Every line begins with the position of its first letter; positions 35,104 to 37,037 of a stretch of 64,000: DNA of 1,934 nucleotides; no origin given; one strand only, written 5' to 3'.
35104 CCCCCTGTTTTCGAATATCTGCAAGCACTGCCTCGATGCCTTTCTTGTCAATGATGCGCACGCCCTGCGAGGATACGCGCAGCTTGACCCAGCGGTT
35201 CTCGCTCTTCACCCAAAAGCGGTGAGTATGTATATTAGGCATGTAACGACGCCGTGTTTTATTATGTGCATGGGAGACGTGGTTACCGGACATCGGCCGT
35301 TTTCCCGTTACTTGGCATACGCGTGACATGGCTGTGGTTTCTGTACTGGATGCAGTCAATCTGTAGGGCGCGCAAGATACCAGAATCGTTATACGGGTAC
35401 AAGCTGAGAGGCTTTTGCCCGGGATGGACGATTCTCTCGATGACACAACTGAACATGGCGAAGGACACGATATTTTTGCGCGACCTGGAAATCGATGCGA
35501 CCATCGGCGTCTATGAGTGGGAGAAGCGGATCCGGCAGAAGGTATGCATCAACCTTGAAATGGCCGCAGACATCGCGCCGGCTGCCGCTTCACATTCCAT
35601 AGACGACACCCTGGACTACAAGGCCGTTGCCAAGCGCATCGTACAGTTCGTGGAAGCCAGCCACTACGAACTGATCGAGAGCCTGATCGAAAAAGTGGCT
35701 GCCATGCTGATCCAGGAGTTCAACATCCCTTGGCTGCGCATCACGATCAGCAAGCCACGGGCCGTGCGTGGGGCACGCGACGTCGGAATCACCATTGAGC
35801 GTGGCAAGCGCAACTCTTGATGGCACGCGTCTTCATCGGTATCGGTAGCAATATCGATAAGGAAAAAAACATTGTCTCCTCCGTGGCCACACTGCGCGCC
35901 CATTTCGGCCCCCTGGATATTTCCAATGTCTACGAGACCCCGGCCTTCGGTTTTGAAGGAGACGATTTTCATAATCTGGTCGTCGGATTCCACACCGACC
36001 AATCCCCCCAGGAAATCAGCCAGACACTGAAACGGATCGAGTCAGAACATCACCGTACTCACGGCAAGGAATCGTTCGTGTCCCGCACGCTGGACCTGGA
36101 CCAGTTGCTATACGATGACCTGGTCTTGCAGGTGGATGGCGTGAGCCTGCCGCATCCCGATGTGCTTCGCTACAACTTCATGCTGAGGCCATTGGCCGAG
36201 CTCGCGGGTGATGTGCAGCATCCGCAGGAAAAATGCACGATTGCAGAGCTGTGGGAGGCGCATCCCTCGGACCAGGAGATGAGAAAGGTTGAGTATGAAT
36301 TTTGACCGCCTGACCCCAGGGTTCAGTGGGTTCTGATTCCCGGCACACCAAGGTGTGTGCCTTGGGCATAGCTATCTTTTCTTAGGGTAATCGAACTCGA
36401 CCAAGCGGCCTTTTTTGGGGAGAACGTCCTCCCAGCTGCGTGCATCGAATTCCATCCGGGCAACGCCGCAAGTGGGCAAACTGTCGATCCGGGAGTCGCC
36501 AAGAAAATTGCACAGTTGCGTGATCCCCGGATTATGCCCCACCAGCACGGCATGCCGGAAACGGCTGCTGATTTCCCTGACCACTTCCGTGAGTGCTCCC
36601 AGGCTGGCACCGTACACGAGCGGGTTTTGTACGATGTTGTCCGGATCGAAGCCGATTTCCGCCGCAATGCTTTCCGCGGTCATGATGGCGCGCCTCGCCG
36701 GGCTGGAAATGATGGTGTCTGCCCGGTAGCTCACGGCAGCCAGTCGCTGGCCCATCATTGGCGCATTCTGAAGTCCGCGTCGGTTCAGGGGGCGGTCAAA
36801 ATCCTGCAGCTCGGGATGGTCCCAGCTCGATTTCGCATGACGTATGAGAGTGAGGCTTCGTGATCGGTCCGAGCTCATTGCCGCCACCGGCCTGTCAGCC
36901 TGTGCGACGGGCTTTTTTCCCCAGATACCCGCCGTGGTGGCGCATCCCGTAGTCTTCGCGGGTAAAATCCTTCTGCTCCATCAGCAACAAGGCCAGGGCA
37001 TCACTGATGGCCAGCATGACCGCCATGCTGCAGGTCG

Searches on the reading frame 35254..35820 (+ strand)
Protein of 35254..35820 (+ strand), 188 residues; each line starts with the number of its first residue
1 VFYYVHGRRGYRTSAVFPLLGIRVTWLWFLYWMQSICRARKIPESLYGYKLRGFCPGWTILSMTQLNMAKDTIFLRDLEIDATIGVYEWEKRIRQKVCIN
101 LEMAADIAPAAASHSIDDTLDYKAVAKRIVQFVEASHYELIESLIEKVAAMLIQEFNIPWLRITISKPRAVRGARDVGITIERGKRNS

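Call 31: search_protein_families(library=pfam, max_evalue=0.000001, proteins=[window:35254-35820:+])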
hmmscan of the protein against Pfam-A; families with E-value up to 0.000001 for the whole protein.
window:35254-35820:+ (188 aa): 1 family
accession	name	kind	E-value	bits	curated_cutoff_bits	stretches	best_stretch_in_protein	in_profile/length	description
PF02152.23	FolB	-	2.3e-33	115.5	31.8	1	73-182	1-113/113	Dihydroneopterin aldolase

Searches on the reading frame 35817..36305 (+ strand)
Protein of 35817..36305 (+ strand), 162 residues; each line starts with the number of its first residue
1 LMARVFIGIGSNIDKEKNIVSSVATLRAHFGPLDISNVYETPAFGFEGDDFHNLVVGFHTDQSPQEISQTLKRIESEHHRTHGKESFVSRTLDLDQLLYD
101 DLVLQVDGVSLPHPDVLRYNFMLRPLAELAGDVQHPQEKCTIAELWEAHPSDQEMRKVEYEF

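Call 31: search_protein_families(library=pfam, max_evalue=0.000001, proteins=[window:35817-36305:+])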
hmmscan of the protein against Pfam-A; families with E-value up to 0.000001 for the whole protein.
window:35817-36305:+ (162 aa): 1 family
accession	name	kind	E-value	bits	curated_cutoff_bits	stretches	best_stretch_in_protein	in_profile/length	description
PF01288.25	HPPK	-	1.2e-27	97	25.7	1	6-130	1-115/116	7,8-dihydro-6-hydroxymethylpterin-pyrophosphokinase (HPPK)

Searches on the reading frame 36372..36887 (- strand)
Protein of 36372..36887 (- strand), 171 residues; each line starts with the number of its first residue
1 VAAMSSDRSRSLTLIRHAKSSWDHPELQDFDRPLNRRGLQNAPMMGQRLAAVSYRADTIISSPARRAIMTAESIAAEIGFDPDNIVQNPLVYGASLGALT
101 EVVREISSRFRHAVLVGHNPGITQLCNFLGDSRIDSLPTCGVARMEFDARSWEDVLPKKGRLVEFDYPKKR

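Call 31: search_protein_families(library=pfam, max_evalue=0.000001, proteins=[window:36372-36887:-])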
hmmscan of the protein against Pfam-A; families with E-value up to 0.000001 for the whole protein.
window:36372-36887:- (171 aa): 1 family
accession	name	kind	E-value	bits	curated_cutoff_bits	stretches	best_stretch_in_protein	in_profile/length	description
PF00300.27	His_Phos_1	-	2.9e-11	43.9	21.7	1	12-83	1-69/194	Histidine phosphatase superfamily (branch 1)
